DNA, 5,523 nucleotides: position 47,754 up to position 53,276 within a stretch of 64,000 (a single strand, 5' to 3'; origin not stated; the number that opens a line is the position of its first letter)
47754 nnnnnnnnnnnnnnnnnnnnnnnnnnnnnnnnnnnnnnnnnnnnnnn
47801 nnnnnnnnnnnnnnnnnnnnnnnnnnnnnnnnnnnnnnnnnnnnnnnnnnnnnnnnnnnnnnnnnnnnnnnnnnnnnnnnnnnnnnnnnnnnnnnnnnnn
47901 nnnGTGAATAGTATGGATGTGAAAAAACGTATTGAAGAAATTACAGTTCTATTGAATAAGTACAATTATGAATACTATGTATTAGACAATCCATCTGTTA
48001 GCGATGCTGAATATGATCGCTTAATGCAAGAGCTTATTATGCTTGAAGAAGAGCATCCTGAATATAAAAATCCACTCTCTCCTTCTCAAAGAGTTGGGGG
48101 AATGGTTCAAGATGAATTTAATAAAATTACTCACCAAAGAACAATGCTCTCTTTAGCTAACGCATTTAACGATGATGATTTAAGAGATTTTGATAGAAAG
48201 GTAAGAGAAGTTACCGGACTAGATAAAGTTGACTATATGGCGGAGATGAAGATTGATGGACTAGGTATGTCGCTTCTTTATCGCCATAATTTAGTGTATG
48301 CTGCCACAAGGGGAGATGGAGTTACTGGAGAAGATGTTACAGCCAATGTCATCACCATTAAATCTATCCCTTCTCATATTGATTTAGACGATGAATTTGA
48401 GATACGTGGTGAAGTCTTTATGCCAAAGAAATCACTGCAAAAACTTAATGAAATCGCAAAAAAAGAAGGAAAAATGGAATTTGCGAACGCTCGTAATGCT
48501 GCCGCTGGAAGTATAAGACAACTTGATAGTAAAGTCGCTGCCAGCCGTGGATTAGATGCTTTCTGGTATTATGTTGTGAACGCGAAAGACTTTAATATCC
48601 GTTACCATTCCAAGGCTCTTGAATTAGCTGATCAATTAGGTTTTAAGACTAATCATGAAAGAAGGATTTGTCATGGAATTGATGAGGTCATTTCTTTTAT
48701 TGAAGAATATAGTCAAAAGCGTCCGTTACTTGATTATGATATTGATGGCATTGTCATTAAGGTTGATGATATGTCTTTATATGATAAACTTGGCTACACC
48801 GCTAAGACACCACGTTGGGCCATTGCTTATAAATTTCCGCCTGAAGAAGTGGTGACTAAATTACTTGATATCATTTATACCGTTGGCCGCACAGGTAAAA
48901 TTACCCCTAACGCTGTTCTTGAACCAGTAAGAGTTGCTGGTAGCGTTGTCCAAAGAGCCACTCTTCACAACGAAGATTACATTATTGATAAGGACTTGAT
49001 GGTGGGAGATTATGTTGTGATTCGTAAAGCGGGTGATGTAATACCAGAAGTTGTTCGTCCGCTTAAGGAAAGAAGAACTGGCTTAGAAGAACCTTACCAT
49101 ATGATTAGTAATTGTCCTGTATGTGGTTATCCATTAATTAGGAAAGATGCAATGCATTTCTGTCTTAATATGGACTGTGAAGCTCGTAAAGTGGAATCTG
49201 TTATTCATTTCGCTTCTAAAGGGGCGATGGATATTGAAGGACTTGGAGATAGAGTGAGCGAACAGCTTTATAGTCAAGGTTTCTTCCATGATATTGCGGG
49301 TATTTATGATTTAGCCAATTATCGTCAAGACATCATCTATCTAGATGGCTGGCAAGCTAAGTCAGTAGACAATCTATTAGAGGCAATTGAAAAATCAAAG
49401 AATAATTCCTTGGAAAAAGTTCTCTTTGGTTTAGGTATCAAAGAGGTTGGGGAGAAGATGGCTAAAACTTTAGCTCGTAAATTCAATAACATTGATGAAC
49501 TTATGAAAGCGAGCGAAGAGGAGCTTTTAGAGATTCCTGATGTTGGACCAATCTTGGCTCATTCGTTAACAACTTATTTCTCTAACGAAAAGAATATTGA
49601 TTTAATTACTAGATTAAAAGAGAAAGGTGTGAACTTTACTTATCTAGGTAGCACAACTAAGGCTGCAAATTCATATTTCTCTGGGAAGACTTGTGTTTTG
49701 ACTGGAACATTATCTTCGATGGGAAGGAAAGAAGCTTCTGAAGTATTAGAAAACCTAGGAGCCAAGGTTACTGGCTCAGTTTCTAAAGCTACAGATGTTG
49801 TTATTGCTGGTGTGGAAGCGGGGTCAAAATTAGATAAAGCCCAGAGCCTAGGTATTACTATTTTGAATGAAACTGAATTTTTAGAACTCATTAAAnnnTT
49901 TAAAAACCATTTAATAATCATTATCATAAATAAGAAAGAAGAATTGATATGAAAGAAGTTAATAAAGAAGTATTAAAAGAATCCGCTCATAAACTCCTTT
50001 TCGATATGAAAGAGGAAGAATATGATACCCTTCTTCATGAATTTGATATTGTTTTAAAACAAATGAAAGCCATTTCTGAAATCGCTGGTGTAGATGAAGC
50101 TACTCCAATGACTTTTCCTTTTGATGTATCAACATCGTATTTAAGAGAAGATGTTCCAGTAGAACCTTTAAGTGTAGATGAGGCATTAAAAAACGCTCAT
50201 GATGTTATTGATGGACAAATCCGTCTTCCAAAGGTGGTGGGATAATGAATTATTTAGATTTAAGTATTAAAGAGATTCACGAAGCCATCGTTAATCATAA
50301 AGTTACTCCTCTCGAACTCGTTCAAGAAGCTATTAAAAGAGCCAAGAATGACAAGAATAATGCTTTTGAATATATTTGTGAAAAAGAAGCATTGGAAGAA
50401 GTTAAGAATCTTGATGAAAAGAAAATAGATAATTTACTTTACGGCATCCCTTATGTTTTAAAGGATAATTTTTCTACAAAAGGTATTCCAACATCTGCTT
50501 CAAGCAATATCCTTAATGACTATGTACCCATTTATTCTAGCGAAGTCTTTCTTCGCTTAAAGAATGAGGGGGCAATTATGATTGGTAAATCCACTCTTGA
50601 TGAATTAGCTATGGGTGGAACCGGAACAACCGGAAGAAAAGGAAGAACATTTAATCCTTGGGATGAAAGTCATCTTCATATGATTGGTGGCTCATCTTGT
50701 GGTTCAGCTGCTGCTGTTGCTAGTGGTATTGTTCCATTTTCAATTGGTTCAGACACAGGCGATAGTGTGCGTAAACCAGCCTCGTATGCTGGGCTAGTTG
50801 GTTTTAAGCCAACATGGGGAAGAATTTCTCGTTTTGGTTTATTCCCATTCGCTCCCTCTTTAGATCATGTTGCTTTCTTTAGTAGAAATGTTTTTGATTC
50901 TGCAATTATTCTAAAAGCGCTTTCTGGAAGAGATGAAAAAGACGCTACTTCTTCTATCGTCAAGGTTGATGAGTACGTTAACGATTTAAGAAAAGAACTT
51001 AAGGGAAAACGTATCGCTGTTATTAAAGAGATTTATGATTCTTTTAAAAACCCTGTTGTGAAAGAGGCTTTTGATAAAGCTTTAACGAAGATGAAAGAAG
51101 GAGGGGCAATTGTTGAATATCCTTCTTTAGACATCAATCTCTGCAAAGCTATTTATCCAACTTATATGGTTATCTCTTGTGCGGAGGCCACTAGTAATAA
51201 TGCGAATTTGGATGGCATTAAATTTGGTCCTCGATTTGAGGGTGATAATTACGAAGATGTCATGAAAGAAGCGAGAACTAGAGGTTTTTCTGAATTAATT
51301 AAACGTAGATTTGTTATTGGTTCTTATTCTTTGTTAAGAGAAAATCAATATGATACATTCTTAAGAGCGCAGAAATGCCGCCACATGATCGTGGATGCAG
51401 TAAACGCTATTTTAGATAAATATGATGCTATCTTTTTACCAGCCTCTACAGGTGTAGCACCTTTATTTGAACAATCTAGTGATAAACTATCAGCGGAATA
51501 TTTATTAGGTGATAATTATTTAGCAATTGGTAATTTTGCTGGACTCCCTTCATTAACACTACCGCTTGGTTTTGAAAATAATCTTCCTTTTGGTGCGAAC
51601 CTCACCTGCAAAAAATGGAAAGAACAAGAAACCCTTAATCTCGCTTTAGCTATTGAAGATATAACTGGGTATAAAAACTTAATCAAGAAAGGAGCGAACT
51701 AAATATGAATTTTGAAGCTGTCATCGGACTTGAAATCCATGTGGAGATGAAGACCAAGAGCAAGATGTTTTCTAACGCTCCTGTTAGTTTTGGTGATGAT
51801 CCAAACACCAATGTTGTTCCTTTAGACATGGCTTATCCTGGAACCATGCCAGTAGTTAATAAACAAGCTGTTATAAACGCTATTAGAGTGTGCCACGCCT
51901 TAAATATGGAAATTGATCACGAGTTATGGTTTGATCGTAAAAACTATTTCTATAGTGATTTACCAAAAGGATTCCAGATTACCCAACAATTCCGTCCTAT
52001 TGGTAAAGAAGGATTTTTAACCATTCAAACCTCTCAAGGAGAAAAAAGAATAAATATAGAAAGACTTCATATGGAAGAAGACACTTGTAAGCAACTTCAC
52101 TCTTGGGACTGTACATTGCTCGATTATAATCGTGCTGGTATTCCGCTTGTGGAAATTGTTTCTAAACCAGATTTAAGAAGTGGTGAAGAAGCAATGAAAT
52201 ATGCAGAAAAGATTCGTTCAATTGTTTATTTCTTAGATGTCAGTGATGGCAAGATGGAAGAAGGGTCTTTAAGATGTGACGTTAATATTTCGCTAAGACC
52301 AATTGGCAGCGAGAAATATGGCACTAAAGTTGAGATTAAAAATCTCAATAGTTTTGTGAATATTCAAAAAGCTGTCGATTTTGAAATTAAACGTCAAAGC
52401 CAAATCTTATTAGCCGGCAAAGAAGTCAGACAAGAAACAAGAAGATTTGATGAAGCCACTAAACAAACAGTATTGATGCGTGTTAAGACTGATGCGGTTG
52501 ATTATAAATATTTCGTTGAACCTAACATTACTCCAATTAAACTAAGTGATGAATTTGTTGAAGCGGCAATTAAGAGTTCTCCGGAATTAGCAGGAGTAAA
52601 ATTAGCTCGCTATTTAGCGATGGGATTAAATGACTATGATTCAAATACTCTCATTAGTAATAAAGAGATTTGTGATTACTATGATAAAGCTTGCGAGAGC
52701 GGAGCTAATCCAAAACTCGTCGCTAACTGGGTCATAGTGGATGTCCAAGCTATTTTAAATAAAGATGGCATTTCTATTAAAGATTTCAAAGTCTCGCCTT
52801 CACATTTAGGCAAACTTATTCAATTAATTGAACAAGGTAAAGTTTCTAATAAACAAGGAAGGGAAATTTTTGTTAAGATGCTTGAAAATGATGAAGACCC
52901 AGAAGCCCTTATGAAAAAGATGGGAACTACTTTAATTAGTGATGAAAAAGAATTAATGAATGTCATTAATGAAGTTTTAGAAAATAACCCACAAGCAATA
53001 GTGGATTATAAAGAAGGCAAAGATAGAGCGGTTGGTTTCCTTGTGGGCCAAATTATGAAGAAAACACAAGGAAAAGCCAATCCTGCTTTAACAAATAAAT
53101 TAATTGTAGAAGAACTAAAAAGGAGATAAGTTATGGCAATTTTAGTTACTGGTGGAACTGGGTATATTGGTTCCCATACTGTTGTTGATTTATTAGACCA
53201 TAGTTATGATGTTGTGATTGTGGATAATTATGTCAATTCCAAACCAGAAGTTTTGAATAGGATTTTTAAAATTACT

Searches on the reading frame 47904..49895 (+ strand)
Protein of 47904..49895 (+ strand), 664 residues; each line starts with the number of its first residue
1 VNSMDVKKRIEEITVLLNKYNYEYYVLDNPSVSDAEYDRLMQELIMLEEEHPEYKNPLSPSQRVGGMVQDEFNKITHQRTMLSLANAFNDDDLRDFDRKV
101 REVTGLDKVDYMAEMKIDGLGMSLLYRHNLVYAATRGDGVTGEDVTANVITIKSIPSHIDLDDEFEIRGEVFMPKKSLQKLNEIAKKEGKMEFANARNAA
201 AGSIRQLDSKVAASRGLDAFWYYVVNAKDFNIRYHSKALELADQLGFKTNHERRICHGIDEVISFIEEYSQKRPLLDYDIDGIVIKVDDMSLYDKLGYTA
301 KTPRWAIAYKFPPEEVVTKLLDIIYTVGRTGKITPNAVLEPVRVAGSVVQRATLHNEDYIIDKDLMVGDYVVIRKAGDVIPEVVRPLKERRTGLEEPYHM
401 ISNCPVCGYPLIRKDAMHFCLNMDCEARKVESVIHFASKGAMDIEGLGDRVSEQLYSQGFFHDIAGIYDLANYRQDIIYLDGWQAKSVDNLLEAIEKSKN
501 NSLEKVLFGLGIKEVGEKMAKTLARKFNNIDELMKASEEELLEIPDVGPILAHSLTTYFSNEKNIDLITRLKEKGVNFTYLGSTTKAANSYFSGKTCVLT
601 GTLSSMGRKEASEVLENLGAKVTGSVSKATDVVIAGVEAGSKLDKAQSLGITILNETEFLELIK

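Call 14: search_protein_families(library=pfam, proteins=[window:47904-49895:+], max_evalue=0.0001)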
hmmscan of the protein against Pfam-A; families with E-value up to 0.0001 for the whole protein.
window:47904-49895:+ (664 aa): 9 families
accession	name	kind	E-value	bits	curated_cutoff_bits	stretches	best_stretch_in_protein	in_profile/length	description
PF01653.23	DNA_ligase_aden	-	6.2e-90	301.6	27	1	70-314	2-253/253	NAD-dependent DNA ligase adenylation domain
PF03120.22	DNA_ligase_OB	-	4.8e-33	113.3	32.9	1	318-393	2-77/79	NAD-dependent DNA ligase OB-fold domain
PF12826.13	HHH_2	-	3.2e-24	85.3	27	1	506-568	2-64/64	Helix-hairpin-helix motif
PF00533.33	BRCT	-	1.2e-15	57.9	21.3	1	590-663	4-78/78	BRCA1 C Terminus (BRCT) domain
PF14520.12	HHH_5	-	1.3e-10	42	27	1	510-555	5-51/57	Helix-hairpin-helix domain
PF22745.1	Nlig-Ia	-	7.4e-07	30.2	27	1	21-54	17-50/92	DNA ligase-like, N-terminal NAD+-binding domain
PF03119.21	DNA_ligase_ZBD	-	4.7e-06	26.8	25.8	1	403-427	1-27/27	NAD-dependent DNA ligase C4 zinc finger domain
PF00633.29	HHH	-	2.7e-05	24.2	24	0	531-556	3-28/30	Helix-hairpin-helix motif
PF12738.14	PTCB-BRCT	-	4.2e-05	23.9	22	0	603-655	8-60/63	twin BRCT domain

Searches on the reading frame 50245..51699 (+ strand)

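Call 56: search_protein_families(library=pfam, proteins=[window:50245-51699:+], max_evalue=0.00001)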
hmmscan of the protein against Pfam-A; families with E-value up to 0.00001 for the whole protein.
window:50245-51699:+ (485 aa): 1 family
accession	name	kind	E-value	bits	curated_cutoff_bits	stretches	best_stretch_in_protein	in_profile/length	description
PF01425.27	Amidase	-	9.5e-108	361.5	27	1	24-464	1-445/445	Amidase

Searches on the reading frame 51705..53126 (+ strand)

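Call 56: search_protein_families(library=pfam, proteins=[window:51705-53126:+], max_evalue=0.00001)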
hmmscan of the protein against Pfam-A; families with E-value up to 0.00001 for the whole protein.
window:51705-53126:+ (474 aa): 2 families
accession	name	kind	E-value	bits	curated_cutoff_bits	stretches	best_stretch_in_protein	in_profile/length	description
PF02934.20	GatB_N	-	2.2e-116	388.3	23.4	1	6-286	2-277/277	GatB/GatE catalytic domain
PF02637.23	GatB_Yqey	-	1.1e-51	175.1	27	1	324-471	1-148/148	GatB domain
